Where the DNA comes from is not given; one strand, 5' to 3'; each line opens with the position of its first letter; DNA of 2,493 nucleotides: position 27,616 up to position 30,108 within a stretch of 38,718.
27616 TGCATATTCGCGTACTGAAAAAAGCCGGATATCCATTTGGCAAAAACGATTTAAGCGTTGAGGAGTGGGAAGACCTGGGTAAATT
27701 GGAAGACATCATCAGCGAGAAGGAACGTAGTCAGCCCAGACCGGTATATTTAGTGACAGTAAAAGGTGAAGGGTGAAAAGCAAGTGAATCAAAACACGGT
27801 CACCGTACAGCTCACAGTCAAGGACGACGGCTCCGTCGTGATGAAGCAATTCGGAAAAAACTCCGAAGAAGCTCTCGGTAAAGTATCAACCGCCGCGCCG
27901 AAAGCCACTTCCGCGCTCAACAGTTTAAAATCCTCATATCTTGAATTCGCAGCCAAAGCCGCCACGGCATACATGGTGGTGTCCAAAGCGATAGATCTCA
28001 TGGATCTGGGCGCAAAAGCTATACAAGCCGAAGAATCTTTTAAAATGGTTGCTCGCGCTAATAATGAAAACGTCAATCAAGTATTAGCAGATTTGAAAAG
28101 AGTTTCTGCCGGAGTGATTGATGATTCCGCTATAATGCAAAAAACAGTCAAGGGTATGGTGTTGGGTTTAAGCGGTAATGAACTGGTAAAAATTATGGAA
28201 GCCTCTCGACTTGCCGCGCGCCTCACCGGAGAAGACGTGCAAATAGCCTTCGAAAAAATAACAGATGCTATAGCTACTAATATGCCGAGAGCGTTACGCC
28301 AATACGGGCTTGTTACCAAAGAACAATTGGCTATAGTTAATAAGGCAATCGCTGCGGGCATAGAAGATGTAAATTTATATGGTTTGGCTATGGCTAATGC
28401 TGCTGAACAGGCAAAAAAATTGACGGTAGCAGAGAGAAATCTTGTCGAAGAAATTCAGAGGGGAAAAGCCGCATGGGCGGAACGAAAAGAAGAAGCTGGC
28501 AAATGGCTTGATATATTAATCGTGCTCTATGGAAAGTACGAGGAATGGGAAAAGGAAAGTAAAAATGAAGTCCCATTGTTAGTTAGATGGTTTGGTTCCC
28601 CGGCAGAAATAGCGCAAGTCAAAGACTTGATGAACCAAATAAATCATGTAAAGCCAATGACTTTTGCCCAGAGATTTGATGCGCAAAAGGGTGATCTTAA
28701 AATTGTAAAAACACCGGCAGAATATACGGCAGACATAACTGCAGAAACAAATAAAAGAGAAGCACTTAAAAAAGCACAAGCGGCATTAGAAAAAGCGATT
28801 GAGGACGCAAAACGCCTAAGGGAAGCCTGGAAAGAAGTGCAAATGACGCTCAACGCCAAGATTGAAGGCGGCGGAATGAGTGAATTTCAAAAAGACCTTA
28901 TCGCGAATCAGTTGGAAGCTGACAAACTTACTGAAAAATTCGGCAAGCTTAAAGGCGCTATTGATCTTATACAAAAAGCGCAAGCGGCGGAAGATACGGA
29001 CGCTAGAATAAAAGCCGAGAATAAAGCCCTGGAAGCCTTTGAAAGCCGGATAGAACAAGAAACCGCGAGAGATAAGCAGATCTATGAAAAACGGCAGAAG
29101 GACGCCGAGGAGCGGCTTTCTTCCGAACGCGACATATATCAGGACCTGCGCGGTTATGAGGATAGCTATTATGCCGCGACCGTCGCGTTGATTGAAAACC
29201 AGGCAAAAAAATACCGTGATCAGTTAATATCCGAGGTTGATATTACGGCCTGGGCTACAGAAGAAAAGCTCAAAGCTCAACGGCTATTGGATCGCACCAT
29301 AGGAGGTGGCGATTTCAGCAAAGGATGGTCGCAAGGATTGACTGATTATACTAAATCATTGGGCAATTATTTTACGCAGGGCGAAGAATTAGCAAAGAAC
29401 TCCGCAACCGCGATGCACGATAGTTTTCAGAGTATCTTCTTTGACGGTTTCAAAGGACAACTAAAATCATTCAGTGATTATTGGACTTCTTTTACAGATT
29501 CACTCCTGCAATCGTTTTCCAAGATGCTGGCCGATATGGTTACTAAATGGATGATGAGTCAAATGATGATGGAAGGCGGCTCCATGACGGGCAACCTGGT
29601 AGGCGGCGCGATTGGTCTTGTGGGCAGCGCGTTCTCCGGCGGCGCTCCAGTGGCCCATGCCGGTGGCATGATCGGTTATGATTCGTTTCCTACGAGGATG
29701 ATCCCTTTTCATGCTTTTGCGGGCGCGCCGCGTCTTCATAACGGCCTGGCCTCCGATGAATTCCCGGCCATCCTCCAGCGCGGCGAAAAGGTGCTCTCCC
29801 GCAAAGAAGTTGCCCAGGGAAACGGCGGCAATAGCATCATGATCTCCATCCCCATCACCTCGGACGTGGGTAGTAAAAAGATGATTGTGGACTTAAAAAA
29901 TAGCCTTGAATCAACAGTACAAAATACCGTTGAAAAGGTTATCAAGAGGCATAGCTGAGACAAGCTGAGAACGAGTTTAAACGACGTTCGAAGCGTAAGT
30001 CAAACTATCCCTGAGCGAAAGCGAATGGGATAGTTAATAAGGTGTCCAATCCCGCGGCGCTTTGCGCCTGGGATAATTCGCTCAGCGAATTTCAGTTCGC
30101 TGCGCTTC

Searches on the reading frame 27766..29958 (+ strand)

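Call 44: search_protein_families(library=pfam, proteins=[window:27766-29958:+], max_evalue=0.001)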
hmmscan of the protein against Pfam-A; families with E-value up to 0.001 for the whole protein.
window:27766-29958:+ (730 aa): 1 family
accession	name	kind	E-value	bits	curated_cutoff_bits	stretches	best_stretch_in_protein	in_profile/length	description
PF09718.15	Tape_meas_lam_C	-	0.00087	19.8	23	1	515-600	1-74/76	Lambda phage tail tape-measure protein (Tape_meas_lam_C)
